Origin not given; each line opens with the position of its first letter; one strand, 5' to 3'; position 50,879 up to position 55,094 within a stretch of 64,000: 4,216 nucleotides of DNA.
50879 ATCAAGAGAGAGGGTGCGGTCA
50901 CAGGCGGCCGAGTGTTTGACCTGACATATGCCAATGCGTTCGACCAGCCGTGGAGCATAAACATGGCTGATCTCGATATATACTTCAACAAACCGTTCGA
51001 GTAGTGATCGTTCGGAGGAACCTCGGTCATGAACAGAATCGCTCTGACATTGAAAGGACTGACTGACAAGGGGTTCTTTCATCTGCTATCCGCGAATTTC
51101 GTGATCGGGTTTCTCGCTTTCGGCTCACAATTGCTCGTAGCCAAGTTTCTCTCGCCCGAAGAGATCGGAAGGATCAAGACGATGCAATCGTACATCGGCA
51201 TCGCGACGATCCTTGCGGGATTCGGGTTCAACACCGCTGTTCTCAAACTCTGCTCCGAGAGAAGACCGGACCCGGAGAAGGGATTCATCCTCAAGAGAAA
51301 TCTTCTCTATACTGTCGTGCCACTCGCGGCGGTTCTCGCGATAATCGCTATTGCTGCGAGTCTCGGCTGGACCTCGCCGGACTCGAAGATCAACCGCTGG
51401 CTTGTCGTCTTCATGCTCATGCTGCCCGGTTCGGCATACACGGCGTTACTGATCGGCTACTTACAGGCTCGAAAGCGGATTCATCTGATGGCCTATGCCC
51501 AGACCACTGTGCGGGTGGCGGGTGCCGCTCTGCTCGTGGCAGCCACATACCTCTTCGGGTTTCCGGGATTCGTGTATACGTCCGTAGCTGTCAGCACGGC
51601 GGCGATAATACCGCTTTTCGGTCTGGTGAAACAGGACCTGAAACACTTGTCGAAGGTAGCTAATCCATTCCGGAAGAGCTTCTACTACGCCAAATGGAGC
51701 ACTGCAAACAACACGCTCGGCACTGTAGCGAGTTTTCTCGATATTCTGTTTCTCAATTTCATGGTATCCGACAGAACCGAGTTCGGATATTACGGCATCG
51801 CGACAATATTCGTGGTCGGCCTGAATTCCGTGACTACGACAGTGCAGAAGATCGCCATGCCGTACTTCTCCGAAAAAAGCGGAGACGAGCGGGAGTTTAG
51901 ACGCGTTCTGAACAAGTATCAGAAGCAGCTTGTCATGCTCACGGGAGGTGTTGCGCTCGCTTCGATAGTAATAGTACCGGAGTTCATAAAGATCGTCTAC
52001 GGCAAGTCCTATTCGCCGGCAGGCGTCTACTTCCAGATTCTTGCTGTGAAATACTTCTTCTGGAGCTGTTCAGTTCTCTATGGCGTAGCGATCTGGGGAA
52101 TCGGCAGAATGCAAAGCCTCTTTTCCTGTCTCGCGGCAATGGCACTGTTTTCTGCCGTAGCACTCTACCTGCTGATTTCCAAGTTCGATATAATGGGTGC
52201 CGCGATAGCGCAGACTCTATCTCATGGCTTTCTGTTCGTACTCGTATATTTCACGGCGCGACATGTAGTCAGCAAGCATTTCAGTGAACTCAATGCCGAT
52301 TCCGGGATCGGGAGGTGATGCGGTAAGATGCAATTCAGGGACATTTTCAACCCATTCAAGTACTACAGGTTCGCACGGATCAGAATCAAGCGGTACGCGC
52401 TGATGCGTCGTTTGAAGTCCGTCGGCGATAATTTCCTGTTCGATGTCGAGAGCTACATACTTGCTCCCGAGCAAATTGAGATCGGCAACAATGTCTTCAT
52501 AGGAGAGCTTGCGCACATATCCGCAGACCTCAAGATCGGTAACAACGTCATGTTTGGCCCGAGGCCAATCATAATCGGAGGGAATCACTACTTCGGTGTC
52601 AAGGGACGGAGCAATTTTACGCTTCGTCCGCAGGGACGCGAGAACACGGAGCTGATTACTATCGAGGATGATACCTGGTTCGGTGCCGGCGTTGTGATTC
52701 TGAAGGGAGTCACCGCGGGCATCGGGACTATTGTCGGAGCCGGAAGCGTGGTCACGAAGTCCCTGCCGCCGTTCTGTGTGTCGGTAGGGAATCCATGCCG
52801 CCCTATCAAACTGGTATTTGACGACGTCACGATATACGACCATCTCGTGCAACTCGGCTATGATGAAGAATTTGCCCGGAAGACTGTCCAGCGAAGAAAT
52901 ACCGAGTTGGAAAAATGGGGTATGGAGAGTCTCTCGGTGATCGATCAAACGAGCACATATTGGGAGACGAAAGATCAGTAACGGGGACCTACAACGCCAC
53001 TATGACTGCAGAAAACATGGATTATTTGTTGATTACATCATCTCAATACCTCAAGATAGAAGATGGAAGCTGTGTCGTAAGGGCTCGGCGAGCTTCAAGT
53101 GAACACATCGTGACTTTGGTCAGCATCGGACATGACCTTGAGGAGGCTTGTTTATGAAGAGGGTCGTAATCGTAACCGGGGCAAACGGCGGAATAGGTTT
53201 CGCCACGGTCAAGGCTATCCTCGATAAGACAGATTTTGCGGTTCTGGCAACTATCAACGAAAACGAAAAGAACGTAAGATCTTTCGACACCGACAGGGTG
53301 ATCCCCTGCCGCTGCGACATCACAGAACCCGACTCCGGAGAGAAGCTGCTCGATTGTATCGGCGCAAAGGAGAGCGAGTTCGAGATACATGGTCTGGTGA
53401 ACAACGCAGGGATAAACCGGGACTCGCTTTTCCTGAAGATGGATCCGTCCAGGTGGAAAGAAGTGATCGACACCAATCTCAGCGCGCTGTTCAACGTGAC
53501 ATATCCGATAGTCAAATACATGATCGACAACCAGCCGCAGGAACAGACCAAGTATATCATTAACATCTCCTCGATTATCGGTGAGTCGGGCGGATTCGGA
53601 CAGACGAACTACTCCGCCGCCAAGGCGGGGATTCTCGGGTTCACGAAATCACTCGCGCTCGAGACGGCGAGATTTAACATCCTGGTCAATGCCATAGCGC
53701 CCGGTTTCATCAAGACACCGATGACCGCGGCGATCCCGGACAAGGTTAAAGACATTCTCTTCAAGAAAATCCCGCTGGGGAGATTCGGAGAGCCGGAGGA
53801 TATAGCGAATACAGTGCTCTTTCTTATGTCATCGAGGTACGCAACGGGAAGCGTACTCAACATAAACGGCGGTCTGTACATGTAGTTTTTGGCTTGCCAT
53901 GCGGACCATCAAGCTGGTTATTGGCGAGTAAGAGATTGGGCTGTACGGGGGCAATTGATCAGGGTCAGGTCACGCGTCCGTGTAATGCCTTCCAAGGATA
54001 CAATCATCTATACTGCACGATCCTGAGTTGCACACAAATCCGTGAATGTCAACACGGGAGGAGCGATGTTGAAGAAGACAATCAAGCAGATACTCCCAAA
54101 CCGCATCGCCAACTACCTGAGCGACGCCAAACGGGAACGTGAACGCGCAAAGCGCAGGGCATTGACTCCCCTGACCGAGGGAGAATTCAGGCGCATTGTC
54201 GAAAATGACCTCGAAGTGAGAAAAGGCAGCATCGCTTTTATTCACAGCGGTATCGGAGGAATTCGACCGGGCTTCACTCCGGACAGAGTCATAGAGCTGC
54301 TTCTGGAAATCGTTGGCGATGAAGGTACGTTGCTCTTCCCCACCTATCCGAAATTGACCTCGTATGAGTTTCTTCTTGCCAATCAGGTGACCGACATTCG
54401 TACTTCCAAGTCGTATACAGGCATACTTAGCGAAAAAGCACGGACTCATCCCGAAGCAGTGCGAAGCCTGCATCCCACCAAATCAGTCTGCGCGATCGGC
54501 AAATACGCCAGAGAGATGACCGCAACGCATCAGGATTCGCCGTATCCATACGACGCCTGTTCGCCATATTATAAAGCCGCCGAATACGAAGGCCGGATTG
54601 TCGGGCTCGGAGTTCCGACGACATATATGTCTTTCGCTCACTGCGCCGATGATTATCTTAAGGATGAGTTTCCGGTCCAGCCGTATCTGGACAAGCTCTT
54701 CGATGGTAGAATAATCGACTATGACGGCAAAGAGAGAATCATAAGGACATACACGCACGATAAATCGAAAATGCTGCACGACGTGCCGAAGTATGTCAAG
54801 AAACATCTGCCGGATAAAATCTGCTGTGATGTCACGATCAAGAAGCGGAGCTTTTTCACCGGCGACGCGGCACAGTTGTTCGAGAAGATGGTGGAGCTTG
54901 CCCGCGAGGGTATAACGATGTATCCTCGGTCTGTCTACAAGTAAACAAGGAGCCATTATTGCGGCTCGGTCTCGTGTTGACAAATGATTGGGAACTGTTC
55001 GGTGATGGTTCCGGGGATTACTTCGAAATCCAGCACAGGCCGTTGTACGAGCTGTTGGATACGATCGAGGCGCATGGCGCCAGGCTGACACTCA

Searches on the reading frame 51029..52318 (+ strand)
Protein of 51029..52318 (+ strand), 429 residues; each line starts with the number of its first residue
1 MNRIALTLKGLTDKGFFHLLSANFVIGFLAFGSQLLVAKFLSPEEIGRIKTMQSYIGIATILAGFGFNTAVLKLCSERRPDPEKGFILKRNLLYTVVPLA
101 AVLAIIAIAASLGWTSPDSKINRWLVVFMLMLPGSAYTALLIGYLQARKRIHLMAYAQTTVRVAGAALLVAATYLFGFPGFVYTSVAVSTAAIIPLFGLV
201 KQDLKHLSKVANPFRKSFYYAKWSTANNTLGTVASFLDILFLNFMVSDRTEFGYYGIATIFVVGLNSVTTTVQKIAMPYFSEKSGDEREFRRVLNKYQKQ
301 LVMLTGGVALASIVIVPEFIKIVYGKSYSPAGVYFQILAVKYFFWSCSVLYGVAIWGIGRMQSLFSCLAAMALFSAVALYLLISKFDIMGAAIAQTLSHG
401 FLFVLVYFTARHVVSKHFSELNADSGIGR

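Call 20: search_protein_families(library=ncbifam, proteins=[window:51029-52318:+], max_evalue=0.00001)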
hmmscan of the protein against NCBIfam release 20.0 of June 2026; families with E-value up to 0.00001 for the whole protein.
window:51029-52318:+ (429 aa): 4 families
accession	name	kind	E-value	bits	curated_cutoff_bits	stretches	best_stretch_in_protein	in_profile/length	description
TIGR02900.1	spore_V_B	equivalog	1.6e-09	37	372.3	0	268-414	287-435/488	stage V sporulation protein B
NF007773.0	PRK10459.1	equivalog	2.4e-09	36.7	273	1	26-418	21-411/492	MOP flippase family protein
NF058658.1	Oglyco_Wzx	exception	1.7e-08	33.9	720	1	7-416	5-409/478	O-glycosylation flippase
NF047674.1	TeichurnBiosyTuaB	equivalog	1.4e-06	27.6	580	1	24-396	20-389/469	teichuronic acid biosynthesis protein TuaB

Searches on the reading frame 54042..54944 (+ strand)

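Call 41: search_protein_families(library=pfam, proteins=[window:54042-54944:+], max_evalue=0.00001)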
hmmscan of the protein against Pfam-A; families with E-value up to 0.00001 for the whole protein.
window:54042-54944:+ (300 aa): 1 family
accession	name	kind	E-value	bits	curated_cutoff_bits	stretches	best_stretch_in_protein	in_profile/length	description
PF02522.19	Antibiotic_NAT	-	1.9e-29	103.3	25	1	69-285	4-229/232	Aminoglycoside 3-N-acetyltransferase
